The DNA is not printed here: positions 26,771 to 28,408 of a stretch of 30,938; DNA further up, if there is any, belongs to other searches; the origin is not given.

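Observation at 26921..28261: Eukaryotic-type sterol reductase (ERG4/ERG24/DHCR7 family) encoded in a bacterial chromosome next to the T6SS locus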

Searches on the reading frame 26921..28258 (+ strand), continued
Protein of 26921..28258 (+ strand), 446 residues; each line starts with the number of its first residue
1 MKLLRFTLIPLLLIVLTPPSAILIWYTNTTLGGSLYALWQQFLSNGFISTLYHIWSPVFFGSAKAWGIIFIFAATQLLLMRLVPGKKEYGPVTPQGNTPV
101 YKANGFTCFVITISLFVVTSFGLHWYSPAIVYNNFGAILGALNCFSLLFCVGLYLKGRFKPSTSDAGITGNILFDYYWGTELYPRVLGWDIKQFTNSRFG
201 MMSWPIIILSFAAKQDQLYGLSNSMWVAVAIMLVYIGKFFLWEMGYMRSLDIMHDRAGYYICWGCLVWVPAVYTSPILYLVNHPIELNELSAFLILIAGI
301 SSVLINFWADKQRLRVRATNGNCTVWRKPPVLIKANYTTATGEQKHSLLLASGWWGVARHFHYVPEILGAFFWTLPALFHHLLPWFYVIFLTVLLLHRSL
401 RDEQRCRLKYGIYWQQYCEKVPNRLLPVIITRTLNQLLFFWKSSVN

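Call 60: fold_search(model_id=the predicted structure, library=pdb)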
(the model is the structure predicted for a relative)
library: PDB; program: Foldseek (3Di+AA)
matches with E <= 10: 104; with E <= 0.001: 2
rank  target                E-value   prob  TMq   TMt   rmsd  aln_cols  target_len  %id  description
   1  4quv_A                3.2e-23  1.00  0.79  0.89   3.1       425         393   32  Structure of an integral membrane delta(14)-sterol reductase (released 2014-10-08)
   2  4quv_B                7.5e-23  1.00  0.78  0.89   3.0       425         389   32  Structure of an integral membrane delta(14)-sterol reductase (released 2014-10-08)
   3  8xku_G                9.7e-01  0.57  0.32  0.46  14.6       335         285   12  Cryo-EM structure of the Ycf2-FtsHi motor complex from Arabidopsis in ATP-bound state (released 2024-09-11)
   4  7e9s_A                9.7e-01  0.08  0.14  0.09  20.1       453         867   11  Archaeal oligosaccharyltransferase AglB from Archaeoglobus fulgidus in complex with an inhibitory peptide and a dolich (released 2021-09-08)
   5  5v7p_A                1.1e+00  0.51  0.32  0.45  10.3       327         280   14  Atomic structure of the eukaryotic intramembrane Ras methyltransferase ICMT (isoprenylcysteine carboxyl methyltransfer (released 2018-01-17)
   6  8iet_A                1.2e+00  0.03  0.11  0.09  25.0       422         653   14  Human SLC26A3 in the apo state (released 2024-02-28)
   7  1t33_A                1.6e+00  0.05  0.09  0.15  19.3       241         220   11  Structural Genomics, The crystal structure of a putative transcriptional repressor (TetR/AcrR family) from Salmonella  (released 2004-08-03)
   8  6z70_A                1.6e+00  0.03  0.11  0.11  20.6       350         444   13  Structure of the MATE family multidrug resistance transporter Aq_128 from Aquifex aeolicus in the outward-facing state (released 2021-12-01)
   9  8r96_B                1.7e+00  0.06  0.13  0.18  15.2       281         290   15  Crystal structure of the cryorhodopsin CryoR2 at pH 4.6, type A crystals (released 2024-12-11)
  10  3wak                  1.7e+00  0.03  0.11  0.07  21.4       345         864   11  Crystal structure of the Archaeoglobus fulgidus oligosaccharyltransferase (O29867_ARCFU) in the apo form (released 2013-10-30)
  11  9nf7_A                1.8e+00  0.03  0.12  0.09  24.3       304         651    9  cryo-EM structure of Serendipita indica sulfate transporter SiSulT in sulphate bound state (released 2026-03-11)
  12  8fmz_A                2.5e+00  0.06  0.15  0.20  14.0       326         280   14  Neurotensin receptor allosterism revealed in complex with a biased allosteric modulator (released 2023-03-29)
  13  8r96_C                2.5e+00  0.06  0.14  0.19  15.1       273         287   15  Crystal structure of the cryorhodopsin CryoR2 at pH 4.6, type A crystals (released 2024-12-11)
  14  2iv1_A                2.6e+00  0.04  0.07  0.17  19.1       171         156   10  SITE DIRECTED MUTAGENESIS OF KEY RESIDUES INVOLVED IN THE CATALYTIC MECHANISM OF CYANASE (released 2008-10-28)
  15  8r96_E                2.6e+00  0.04  0.12  0.15  15.7       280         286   14  Crystal structure of the cryorhodopsin CryoR2 at pH 4.6, type A crystals (released 2024-12-11)
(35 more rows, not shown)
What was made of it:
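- On ERG4/ERG24 sterol reductase family (Pfam PF01222): Foldseek 4QUV E 3e-23, TM 0.79 (query) / 0.89 (target), rmsd 3.1 (call 60).
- On Isoprenylcysteine carboxyl methyltransferase (ICMT)-like: 5V7P scores E 1.1 and TM 0.32, against 4QUV at E 3e-23 (call 60).
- ICMT 5V7P appears as a weak Foldseek hit (call 60). ICMT scores E 1.1 and TM 0.32, against 4QUV at E 3e-23 and TM 0.79/0.89 (call 60).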
